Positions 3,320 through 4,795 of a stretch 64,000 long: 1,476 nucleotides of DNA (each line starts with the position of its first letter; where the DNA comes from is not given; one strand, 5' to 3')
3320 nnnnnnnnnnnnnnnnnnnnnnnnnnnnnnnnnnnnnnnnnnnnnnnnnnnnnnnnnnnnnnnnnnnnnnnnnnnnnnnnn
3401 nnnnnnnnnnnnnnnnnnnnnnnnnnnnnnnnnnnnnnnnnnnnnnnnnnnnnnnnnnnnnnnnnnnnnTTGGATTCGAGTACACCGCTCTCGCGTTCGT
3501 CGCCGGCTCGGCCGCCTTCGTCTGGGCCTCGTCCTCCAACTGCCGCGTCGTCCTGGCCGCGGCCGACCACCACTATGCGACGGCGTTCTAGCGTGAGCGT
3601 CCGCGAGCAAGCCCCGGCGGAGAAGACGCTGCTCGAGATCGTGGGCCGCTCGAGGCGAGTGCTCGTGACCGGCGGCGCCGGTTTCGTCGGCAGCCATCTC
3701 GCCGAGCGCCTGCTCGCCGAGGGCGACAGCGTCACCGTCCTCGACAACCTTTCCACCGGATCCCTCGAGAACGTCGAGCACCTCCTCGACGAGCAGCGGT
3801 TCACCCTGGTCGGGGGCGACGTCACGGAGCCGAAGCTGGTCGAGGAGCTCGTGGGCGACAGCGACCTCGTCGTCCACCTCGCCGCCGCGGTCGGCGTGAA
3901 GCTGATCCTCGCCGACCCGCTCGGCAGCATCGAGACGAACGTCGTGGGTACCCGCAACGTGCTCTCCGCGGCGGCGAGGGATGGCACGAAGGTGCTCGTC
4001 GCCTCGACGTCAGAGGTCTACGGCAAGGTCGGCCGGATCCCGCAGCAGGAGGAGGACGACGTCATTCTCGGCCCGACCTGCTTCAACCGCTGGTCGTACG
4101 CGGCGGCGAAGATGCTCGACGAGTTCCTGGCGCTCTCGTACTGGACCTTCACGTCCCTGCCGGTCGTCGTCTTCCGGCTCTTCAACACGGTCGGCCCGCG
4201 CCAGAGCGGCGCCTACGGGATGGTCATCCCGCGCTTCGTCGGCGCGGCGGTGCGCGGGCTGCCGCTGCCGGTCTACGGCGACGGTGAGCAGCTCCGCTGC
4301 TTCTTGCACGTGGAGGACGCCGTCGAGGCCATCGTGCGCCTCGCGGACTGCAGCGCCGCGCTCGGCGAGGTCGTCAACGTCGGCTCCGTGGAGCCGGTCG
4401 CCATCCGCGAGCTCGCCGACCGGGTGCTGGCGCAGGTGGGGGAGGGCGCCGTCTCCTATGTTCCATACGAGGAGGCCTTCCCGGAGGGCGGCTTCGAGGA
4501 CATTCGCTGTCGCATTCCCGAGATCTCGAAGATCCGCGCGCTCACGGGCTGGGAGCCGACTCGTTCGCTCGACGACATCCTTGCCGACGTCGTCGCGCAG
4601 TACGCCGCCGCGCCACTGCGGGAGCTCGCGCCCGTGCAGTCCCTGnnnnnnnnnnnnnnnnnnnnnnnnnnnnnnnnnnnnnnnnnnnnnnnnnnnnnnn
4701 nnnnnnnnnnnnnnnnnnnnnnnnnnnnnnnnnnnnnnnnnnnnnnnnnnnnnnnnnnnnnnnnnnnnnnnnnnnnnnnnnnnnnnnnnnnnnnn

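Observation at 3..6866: Compact Pel / galactosaminogalactan-like exopolysaccharide locus with adjacent HD-GYP protein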

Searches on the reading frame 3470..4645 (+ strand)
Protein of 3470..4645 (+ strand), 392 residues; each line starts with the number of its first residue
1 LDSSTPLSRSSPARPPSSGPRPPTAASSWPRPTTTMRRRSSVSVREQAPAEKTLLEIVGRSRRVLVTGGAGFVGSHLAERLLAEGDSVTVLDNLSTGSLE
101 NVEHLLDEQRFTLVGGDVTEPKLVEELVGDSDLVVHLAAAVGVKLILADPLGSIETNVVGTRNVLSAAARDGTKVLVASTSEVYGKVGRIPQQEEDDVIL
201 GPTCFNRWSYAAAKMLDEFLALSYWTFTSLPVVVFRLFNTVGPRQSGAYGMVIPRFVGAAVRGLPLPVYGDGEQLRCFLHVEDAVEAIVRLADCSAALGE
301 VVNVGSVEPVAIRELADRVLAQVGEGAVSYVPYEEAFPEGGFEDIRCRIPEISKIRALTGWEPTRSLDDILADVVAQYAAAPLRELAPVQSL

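Call 4: search_protein_families(library=pfam, proteins=[window:3470-4645:+], max_evalue=0.01)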
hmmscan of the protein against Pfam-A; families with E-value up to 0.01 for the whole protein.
window:3470-4645:+ (392 aa): 11 families
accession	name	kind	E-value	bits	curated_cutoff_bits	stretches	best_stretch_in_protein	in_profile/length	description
PF16363.11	GDP_Man_Dehyd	-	1.7e-57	195.8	27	1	65-373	1-331/332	GDP-mannose 4,6 dehydratase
PF01370.27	Epimerase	-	5.9e-55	186.7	20.9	1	64-305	1-240/240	NAD dependent epimerase/dehydratase family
PF02719.21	Polysacc_synt_2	-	1.5e-17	64.1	20.2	2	64-178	1-125/293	Polysaccharide biosynthesis protein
PF01073.25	3Beta_HSD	-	2.3e-16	60.1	22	1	65-186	1-122/280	3-beta hydroxysteroid dehydrogenase/isomerase family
PF07993.18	NAD_binding_4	-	6.7e-13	48.8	20.1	1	66-248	1-215/258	Male sterility protein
PF13460.12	NAD_binding_10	-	2.9e-09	37.5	27.2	1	68-189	1-107/184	NAD(P)H-binding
PF04321.23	RmlD_sub_bind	-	1.2e-07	31.5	27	1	63-196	2-117/287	RmlD substrate binding domain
PF00106.31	adh_short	-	2.6e-05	24.2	26.6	1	63-129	2-69/195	short chain dehydrogenase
PF03435.24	Sacchrp_dh_NADP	-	0.00029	21.6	25.1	1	69-141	5-79/129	Saccharopine dehydrogenase NADP binding domain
PF05368.20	NmrA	-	0.0055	16.8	27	1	62-146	3-79/298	NmrA-like family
PF02254.24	TrkA_N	-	0.006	17.3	23.8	0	69-127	5-58/116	TrkA-N domain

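Call 5: search_solved_structures(query=window:3470-4645:+, max_evalue=1e-10)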
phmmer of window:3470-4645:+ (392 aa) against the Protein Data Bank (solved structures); distinct sequences matched with E-value up to 1e-10: 103 (the best 60 are shown).
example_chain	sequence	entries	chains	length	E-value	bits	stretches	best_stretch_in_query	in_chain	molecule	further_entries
2b69_A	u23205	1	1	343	1.9e-53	185.3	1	62-373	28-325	UDP-glucuronate decarboxylase 1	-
4gll_A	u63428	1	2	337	2.1e-53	185.2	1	62-373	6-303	UDP-glucuronic acid decarboxylase 1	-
4lk3_A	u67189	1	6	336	2.2e-53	185.1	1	62-373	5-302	UDP-glucuronic acid decarboxylase 1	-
4m55_A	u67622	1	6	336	2.9e-53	184.7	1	62-373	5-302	UDP-glucuronic acid decarboxylase 1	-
6bwl_A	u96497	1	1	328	9.1e-43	150.1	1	63-370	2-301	Pal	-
8vr2_A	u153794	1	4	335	6.3e-41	144.1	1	55-383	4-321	NAD-dependent epimerase/dehydratase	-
8rdg_A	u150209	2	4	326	5.8e-40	140.9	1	63-366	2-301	SDR family NAD(P)-dependent oxidoreductase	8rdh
8rdi_A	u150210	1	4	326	1.6e-39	139.4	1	63-366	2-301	SDR family NAD(P)-dependent oxidoreductase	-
6wjb_A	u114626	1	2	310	1.5e-36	129.6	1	61-315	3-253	NAD-dependent epimerase/dehydratase family protein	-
6wj9_A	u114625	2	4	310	6.9e-36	127.5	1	61-315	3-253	NAD-dependent epimerase/dehydratase family protein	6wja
6dnt_A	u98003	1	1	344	2.8e-35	125.5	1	60-329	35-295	NAD-dependent epimerase/dehydratase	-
8shh_A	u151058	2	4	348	6.4e-34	121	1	59-380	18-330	dTDP-glucose 4,6-dehydratase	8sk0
7ys8_A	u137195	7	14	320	3.1e-33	118.8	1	63-370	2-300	UDP-glucose 4-epimerase | UDP-glucose 4-epimerase along with EC 5.1.3.2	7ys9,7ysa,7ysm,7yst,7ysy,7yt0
6bi4_A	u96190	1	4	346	1.7e-32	116.3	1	60-372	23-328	dTDP-glucose 4,6-dehydratase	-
10ke_A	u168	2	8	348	6.2e-32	114.5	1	51-366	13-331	Capsular polysaccharide biosynthesis protein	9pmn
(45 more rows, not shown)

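Call 9: search_protein_families(library=ncbifam, proteins=[window:3470-4645:+], max_evalue=0.01)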
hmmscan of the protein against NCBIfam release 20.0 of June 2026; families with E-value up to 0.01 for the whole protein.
window:3470-4645:+ (392 aa): 78 families (the best 25 are shown)
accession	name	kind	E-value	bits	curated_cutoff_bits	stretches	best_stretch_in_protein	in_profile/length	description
TIGR04180.1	EDH_00030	hypoth_equivalog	2e-49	168.3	475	1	64-364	1-295/297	NAD-dependent 4,6-dehydratase LegB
TIGR01181.1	dTDP_gluc_dehyt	equivalog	5.7e-47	160.3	365.1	1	63-379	1-312/321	dTDP-glucose 4,6-dehydratase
NF008872.0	PRK11908.1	equivalog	9.8e-38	130.1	294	1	62-380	2-337/349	bifunctional UDP-4-keto-pentose/UDP-xylose synthase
TIGR01179.1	galE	equivalog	3.9e-35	121.3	262.3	1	63-374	1-321/332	UDP-glucose 4-epimerase GalE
NF005998.1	PRK08125.1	equivalog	1.7e-33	115.9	777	1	53-375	307-646/649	bifunctional UDP-4-amino-4-deoxy-L-arabinose formyltransferase/UDP-glucuronic acid oxidase ArnA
NF007582.0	PRK10217.1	equivalog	2.1e-26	92.9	698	1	62-380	2-333/355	dTDP-glucose 4,6-dehydratase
NF011728.1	PRK15181.1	equivalog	3.4e-25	88.8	760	1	57-316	11-275/348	Vi polysaccharide biosynthesis UDP-N-acetylglucosaminuronic acid C-4 epimerase TviC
NF007490.0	PRK10084.1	subfamily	2.5e-24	86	649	1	63-308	2-262/361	dTDP-glucose 4,6-dehydratase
TIGR02197.1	heptose_epim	equivalog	5.9e-24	84.8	274.6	1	64-336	1-274/316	ADP-glyceromanno-heptose 6-epimerase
NF007956.0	PRK10675.1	subfamily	9.2e-21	74.3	394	1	63-250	2-190/338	UDP-glucose 4-epimerase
NF042422.1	oxyalk_red_OleD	equivalog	1.3e-18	67.5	580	1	63-340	2-268/329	2-alkyl-3-oxoalkanoate reductase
TIGR03466.1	HpnA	hypoth_equivalog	1.4e-17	63.6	367.65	1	63-244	2-174/327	hopanoid-associated sugar epimerase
NF043036.1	ErythonDh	equivalog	4.1e-17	62.4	325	1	63-224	2-163/321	D-erythronate dehydrogenase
NF047922.1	GDPFucSynFcl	equivalog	2.3e-16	60.1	500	1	62-378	3-301/308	GDP-L-fucose synthase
TIGR02622.1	CDP_4_6_dhtase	equivalog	1.4e-14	54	278.45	1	61-289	4-238/352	CDP-glucose 4,6-dehydratase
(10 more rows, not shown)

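Call 21: search_solved_structures(query=window:3635-4645:+, max_evalue=1e-30, show_alignments=5)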
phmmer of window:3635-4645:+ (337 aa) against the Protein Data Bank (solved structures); distinct sequences matched with E-value up to 1e-30: 17.
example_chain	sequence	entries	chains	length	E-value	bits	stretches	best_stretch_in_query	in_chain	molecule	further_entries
4gll_A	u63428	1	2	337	1.4e-53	185.6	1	7-318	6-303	UDP-glucuronic acid decarboxylase 1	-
2b69_A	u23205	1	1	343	1.4e-53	185.6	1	7-318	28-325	UDP-glucuronate decarboxylase 1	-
4lk3_A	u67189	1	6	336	1.5e-53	185.5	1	7-318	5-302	UDP-glucuronic acid decarboxylase 1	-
4m55_A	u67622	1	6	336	2e-53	185.1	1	7-318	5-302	UDP-glucuronic acid decarboxylase 1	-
6bwl_A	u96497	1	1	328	6.4e-43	150.6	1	8-315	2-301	Pal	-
8vr2_A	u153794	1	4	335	9.3e-41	143.4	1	6-328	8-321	NAD-dependent epimerase/dehydratase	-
8rdg_A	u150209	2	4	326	4e-40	141.4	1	8-311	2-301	SDR family NAD(P)-dependent oxidoreductase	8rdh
8rdi_A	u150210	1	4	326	1.1e-39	139.9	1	8-311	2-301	SDR family NAD(P)-dependent oxidoreductase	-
6wjb_A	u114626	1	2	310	1.1e-36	130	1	7-260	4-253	NAD-dependent epimerase/dehydratase family protein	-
6wj9_A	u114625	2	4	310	5.1e-36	127.9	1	7-260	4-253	NAD-dependent epimerase/dehydratase family protein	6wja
6dnt_A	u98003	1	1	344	2.3e-35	125.7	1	5-274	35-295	NAD-dependent epimerase/dehydratase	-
8shh_A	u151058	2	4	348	5.6e-34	121.2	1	5-325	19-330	dTDP-glucose 4,6-dehydratase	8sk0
7ys8_A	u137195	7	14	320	2.2e-33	119.2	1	8-315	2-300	UDP-glucose 4-epimerase | UDP-glucose 4-epimerase along with EC 5.1.3.2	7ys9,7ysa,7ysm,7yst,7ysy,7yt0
6bi4_A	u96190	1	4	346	1.7e-32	116.3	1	6-317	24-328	dTDP-glucose 4,6-dehydratase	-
10ke_A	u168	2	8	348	1.8e-31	112.9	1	6-311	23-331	Capsular polysaccharide biosynthesis protein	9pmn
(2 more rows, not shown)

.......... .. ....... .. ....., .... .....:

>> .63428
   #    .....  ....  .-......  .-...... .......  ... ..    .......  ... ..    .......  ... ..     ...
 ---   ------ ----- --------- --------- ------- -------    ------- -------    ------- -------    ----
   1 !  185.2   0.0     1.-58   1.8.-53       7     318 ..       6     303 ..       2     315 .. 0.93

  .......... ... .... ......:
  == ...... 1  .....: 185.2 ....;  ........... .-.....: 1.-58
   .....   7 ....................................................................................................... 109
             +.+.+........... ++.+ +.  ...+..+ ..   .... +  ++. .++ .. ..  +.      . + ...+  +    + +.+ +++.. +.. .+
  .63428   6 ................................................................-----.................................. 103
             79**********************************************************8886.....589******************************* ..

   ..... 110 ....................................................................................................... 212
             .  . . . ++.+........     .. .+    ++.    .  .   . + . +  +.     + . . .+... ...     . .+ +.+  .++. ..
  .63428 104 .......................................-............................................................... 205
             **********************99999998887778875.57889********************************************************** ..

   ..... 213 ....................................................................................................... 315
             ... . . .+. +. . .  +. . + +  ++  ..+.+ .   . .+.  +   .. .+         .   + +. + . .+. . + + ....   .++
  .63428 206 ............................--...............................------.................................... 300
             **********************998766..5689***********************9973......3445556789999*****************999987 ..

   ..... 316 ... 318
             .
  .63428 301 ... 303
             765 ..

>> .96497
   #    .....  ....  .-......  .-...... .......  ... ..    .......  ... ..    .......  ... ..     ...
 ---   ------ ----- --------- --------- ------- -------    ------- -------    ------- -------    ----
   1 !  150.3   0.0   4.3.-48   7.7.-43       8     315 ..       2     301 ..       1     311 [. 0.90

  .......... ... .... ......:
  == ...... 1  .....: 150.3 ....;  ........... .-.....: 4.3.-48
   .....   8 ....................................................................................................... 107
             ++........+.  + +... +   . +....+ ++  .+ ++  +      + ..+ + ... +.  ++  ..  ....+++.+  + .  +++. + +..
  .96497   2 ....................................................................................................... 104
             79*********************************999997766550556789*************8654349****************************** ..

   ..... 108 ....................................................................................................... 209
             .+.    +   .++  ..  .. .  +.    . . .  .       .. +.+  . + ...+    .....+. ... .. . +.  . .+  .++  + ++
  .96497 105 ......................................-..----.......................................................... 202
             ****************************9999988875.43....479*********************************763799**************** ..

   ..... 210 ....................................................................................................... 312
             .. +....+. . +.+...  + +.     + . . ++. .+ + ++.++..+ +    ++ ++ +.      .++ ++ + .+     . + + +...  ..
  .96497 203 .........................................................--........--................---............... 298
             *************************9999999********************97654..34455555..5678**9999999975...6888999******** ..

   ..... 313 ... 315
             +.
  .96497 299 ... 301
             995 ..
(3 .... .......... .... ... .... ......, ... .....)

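Call 51: find_homologous_proteins(query=window:3635-4645:+, max_evalue=1e-20)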
Query window:3635-4645:+ (337 aa): 8000 proteins with E <= 1e-20 among 8000 candidates; the best 120 are listed.
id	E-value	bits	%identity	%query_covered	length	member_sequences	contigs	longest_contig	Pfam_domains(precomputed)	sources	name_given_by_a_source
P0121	4.0e-215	731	100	100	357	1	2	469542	PF04321.24,PF16363.12,PF02719.22,PF01073.26,PF07993.19,PF13460.13,PF00106.32,PF01370.28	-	-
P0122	3.3e-180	617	85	100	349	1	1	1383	PF04321.24,PF16363.12,PF02719.22,PF01073.26,PF07993.19,PF13460.13,PF00106.32,PF01370.28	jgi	jgi:UDP-glucose 4-epimerase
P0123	7.4e-178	609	84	100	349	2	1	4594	PF04321.24,PF16363.12,PF02719.22,PF01073.26,PF07993.19,PF13460.13,PF00106.32,PF01370.28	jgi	jgi:UDP-glucose 4-epimerase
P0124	3.8e-172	590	83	100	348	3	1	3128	PF04321.24,PF16363.12,PF02719.22,PF01073.26,PF07993.19,PF13460.13,PF01370.28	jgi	jgi:UDP-glucose 4-epimerase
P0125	2.0e-171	588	82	100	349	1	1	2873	PF04321.24,PF16363.12,PF02719.22,PF01073.26,PF07993.19,PF13460.13,PF03435.25,PF01370.28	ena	-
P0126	3.7e-170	584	82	100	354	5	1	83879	PF04321.24,PF16363.12,PF02719.22,PF01073.26,PF07993.19,PF13460.13,PF00106.32,PF01370.28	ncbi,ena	-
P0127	3.2e-169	580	81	100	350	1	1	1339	PF04321.24,PF16363.12,PF02719.22,PF01073.26,PF07993.19,PF13460.13,PF00106.32,PF03435.25,PF01370.28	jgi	-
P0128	5.6e-167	573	81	100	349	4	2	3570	PF04321.24,PF16363.12,PF02719.22,PF01073.26,PF07993.19,PF13460.13,PF01370.28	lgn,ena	-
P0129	1.9e-164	565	81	97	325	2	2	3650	PF16363.12,PF02719.22,PF01073.26,PF07993.19,PF13460.13,PF01370.28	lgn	-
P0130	1.6e-159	549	78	96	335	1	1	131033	PF04321.24,PF16363.12,PF02719.22,PF01073.26,PF07993.19,PF13460.13,PF01370.28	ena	-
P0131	4.3e-150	518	74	99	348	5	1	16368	PF04321.24,PF16363.12,PF02719.22,PF01073.26,PF07993.19,PF13460.13,PF01370.28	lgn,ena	-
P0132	3.7e-148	511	78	97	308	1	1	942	PF04321.24,PF16363.12,PF02719.22,PF01073.26,PF07993.19,PF13460.13,PF01370.28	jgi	-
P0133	1.7e-144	499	73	93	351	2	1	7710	PF04321.24,PF16363.12,PF02719.22,PF01073.26,PF07993.19,PF13460.13,PF01370.28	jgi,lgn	jgi:UDP-glucose 4-epimerase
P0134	1.7e-141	489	72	95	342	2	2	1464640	PF04321.24,PF16363.12,PF02719.22,PF01073.26,PF07993.19,PF13460.13,PF01370.28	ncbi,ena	-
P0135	3.9e-140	485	70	98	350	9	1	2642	PF04321.24,PF16363.12,PF02719.22,PF05368.20,PF01073.26,PF07993.19,PF13460.13,PF01370.28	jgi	jgi:UDP-glucose 4-epimerase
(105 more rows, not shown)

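Call 63: find_encoding_contigs(protein=P0121, flank=10000, max_places=2)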
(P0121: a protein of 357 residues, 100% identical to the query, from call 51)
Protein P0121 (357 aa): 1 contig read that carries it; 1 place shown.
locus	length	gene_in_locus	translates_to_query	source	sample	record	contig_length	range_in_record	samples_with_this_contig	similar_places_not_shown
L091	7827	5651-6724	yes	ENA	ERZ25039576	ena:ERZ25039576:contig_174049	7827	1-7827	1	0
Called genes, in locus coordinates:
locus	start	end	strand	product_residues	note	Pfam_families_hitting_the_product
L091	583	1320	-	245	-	-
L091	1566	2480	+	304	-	PF25115:Agd3_CE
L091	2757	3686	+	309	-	PF11997:DUF3492, PF13439:Glyco_transf_4 (weak)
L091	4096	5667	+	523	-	-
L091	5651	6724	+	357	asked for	PF00106:adh_short (faint), PF01073:3Beta_HSD, PF01370:Epimerase, PF02719:Polysacc_synt_2, PF04321:RmlD_sub_bind, PF07993:NAD_binding_4, PF13460:NAD_binding_10, PF16363:GDP_Man_Dehyd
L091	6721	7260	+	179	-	PF03537:Glyco_hydro_114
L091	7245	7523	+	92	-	PF03537:Glyco_hydro_114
